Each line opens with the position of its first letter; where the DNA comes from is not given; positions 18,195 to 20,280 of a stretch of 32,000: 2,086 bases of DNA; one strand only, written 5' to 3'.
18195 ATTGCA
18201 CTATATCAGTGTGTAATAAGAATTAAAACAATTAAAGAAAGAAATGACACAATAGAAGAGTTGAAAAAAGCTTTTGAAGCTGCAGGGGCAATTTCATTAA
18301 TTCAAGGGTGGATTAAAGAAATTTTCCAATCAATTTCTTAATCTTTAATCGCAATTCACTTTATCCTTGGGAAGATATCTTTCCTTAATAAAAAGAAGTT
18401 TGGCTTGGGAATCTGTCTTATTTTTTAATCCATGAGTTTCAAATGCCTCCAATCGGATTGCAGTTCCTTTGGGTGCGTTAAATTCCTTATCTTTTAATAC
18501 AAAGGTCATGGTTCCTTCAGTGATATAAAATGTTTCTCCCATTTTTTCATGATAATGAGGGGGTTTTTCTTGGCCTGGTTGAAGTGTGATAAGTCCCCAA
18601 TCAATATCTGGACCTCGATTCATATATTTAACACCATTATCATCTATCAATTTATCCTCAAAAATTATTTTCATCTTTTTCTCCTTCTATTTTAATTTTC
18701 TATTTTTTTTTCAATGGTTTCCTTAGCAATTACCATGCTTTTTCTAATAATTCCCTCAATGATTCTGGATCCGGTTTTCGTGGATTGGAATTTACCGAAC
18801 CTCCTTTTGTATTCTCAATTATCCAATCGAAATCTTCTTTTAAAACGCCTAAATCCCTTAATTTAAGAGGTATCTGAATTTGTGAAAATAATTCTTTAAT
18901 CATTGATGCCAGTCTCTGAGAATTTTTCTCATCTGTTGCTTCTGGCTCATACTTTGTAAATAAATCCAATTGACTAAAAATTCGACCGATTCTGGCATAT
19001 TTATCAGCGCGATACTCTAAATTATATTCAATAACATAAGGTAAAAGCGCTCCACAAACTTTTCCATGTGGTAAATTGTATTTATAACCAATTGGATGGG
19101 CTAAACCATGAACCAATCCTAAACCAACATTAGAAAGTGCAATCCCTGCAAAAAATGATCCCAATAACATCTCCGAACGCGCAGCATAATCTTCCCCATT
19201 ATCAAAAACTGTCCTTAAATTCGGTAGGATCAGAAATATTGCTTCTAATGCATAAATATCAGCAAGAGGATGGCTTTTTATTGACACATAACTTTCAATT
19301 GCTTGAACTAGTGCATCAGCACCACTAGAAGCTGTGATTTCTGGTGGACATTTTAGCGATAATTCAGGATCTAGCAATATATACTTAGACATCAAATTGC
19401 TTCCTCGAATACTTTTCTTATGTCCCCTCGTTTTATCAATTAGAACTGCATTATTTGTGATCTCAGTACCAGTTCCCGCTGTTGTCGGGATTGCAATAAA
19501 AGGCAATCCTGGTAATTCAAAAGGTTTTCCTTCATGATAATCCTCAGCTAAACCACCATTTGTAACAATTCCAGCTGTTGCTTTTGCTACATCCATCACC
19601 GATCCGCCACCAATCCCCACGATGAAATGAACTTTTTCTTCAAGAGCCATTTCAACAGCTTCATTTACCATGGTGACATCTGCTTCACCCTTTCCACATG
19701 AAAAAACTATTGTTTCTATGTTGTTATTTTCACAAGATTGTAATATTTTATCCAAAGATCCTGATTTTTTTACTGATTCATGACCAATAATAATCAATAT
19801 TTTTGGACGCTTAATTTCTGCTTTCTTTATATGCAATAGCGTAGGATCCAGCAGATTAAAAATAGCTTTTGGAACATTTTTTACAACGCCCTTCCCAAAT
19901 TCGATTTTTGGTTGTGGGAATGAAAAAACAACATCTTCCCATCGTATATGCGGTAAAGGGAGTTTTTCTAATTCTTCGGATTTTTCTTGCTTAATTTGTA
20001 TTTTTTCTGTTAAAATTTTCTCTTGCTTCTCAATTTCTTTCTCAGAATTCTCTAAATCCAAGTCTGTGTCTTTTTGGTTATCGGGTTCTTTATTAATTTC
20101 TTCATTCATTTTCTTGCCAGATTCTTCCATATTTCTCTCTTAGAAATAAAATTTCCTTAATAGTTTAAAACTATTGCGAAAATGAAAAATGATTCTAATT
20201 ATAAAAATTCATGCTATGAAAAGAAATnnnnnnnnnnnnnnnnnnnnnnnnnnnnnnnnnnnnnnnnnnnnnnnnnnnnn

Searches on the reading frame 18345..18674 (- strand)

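Call 8: search_protein_families(library=pfam, proteins=[window:18345-18674:-], max_evalue=0.01)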
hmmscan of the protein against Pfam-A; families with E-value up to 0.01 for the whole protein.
window:18345-18674:- (109 aa): 6 families
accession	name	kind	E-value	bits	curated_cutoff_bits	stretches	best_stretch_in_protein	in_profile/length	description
PF07883.17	Cupin_2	-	1.3e-15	57.2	27.2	1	28-96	2-69/70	Cupin domain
PF11699.14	CENP-C_C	-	2.8e-09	37.5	29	1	23-96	11-84/85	Mif2/CENP-C like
PF02311.25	AraC_binding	-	0.002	18.3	21.1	1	33-85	12-63/135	AraC-like ligand binding domain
PF12973.13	Cupin_7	-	0.0023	18.2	27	1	28-98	37-101/105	ChrR Cupin-like domain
PF14667.12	Polysacc_synt_C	-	0.0032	18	28.7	1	28-63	22-57/111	Polysaccharide biosynthesis C-terminal domain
PF16867.11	DMSP_lyase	-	0.0064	16.7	27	1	20-84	91-154/162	Dimethlysulfonioproprionate lyase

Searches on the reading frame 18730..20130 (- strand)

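Call 8: search_protein_families(library=pfam, proteins=[window:18730-20130:-], max_evalue=0.01)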
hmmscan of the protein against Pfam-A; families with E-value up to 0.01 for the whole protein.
window:18730-20130:- (466 aa): 3 families
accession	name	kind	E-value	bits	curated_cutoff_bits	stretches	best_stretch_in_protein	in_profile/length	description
PF25137.1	ADH_Fe_C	-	3.6e-46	157.7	27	1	266-466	1-194/194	Fe-containing alcohol dehydrogenase family, C-terminal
PF00465.25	Fe-ADH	-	1.2e-41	142.6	31.3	1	107-255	22-168/168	Iron-containing alcohol dehydrogenase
PF13685.12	Fe-ADH_2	-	6.8e-10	39.6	28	1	107-186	20-94/149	Iron-containing alcohol dehydrogenase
